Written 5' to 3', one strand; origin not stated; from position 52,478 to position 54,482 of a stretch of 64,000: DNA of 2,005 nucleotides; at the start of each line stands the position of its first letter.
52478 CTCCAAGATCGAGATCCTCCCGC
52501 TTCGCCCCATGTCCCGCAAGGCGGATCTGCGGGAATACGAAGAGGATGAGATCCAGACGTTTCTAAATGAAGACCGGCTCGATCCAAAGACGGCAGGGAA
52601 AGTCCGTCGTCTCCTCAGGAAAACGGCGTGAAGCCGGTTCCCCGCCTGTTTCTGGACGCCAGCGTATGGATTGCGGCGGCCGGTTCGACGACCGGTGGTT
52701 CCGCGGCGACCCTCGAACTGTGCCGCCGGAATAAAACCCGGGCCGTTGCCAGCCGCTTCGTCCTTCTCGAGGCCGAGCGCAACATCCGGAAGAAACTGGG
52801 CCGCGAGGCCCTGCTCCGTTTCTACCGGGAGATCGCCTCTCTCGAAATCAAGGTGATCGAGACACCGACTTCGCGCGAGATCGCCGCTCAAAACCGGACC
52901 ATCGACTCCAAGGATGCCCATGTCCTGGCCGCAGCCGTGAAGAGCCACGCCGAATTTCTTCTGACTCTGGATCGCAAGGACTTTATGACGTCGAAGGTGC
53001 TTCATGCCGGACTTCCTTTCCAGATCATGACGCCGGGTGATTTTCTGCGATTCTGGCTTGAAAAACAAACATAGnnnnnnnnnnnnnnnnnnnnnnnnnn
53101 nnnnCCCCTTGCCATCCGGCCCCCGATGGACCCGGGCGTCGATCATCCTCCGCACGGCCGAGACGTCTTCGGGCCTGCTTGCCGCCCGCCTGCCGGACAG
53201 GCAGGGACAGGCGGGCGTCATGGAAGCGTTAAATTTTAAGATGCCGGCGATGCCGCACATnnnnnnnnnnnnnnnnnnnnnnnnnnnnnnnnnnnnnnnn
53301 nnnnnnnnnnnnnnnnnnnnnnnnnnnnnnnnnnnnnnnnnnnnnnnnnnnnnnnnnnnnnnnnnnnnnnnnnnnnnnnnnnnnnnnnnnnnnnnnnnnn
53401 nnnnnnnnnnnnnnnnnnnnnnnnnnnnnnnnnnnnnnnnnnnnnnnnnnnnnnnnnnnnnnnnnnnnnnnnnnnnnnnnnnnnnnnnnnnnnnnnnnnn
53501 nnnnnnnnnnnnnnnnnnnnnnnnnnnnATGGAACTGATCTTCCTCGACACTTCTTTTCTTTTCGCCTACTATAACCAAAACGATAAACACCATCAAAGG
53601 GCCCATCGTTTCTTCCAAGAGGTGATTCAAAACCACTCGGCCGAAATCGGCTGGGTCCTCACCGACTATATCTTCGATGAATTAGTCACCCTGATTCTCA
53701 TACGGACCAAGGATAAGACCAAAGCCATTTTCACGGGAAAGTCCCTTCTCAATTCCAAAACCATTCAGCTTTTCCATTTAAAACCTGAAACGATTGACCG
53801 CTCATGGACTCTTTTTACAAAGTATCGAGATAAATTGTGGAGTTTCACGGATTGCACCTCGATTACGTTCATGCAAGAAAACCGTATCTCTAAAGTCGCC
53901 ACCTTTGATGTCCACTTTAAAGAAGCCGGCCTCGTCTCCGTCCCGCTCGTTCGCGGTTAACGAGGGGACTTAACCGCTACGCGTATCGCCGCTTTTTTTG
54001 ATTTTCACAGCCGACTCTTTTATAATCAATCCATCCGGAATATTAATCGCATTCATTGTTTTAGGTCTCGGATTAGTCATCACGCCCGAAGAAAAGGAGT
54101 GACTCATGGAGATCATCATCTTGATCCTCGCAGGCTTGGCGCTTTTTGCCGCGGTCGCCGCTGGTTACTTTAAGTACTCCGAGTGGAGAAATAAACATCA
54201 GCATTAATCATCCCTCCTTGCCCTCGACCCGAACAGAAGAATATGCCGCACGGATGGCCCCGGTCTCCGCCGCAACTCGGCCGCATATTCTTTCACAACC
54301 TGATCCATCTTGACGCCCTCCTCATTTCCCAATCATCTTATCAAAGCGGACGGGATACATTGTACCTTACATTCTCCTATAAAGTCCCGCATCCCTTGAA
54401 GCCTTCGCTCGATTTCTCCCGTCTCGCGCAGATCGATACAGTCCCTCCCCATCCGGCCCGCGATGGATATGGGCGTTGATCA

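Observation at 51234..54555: Three relic 5' ends of asparagine-synthase genes, each beginning exactly at its ATG, interleaved with toxin-antitoxin cassettes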

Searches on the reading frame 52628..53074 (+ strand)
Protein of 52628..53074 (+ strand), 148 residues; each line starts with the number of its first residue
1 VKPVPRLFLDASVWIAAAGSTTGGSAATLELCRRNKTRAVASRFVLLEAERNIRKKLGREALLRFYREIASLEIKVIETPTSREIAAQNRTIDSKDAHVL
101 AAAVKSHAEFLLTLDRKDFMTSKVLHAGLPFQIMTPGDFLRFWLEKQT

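Call 9: search_protein_families(library=pfam, proteins=[window:52628-53074:+], max_evalue=0.01)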
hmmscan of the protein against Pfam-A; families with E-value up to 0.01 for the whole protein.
window:52628-53074:+ (148 aa): 3 families
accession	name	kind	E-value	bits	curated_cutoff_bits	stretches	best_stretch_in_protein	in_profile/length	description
PF13470.12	PIN_3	-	2.1e-13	51.5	27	1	6-117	1-115/115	PIN domain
PF01850.27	PIN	-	4.4e-08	34.2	23.6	1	8-117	2-113/120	PIN domain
PF16289.11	PIN_12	-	0.00058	20.7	32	1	7-75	1-76/172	PIN domain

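Call 64: search_protein_families(library=ncbifam, proteins=[window:52628-53074:+], max_evalue=0.001)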
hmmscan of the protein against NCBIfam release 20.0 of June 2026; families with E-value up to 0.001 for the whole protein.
window:52628-53074:+ (148 aa): 2 families
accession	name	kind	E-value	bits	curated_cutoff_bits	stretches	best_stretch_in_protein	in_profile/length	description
NF046100.1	RSP_2648_fam_PIN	equivalog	2.7e-10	40.5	170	1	32-141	21-129/177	RSP_2648 family PIN domain-containing protein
TIGR00305.1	TIGR00305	equivalog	8.1e-08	32.6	29.15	1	7-116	2-110/115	putative toxin-antitoxin system toxin component, PIN family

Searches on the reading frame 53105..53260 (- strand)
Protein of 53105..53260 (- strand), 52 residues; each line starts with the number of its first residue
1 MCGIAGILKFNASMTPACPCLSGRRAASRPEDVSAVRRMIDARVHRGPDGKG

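Call 8: search_protein_families(library=pfam, proteins=[window:53105-53260:-], max_evalue=10)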
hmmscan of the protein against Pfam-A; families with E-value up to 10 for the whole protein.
seq(52 aa): 0 families

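Call 10: search_protein_families(library=ncbifam, proteins=[window:53105-53260:-], max_evalue=10)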
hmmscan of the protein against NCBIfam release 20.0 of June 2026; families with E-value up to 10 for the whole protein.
seq(52 aa): 4 families
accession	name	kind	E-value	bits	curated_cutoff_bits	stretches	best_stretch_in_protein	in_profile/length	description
TIGR03108.1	eps_aminotran_1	hypoth_equivalog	0.0028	16.4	816.9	1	1-52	1-37/628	XrtA/PEP-CTERM system amidotransferase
TIGR01536.1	asn_synth_AEB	equivalog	0.03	13.3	267.1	1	29-52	15-36/517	asparagine synthase (glutamine-hydrolyzing)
TIGR03104.1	trio_amidotrans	equivalog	0.077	11.2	570.1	1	28-52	12-36/589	N-acetylglutaminylglutamine amidotransferase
NF033535.1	lass_lactam_cya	exception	0.13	10.7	525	1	28-51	12-35/668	lasso peptide isopeptide bond-forming cyclase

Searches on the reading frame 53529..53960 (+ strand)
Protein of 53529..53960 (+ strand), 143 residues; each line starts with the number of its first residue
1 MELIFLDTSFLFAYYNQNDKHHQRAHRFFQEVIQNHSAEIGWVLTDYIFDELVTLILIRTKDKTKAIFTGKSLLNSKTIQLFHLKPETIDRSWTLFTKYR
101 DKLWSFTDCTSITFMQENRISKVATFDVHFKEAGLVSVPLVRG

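Call 9: search_protein_families(library=pfam, proteins=[window:53529-53960:+], max_evalue=0.01)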
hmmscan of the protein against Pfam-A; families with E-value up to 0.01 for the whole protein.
window:53529-53960:+ (143 aa): 1 family
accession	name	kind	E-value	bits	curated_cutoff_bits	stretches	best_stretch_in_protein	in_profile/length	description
PF01850.27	PIN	-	5.7e-10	40.3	23.6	1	4-133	1-117/120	PIN domain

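Call 64: search_protein_families(library=ncbifam, proteins=[window:53529-53960:+], max_evalue=0.001)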
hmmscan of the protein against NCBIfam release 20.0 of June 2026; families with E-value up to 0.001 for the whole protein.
window:53529-53960:+ (143 aa): 1 family
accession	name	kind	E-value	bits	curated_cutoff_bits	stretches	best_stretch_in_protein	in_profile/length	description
TIGR00028.1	Mtu_PIN_fam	subfamily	0.00056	20.2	73.6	1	5-133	4-132/143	TA system VapC family ribonuclease toxin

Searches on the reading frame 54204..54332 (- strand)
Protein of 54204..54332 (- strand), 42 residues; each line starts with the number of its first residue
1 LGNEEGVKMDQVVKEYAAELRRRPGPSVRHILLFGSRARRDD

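Call 80: search_protein_families(library=pfam, proteins=[window:54204-54332:-], max_evalue=0.001)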
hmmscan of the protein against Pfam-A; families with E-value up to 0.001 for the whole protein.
window:54204-54332:- (42 aa): 0 families
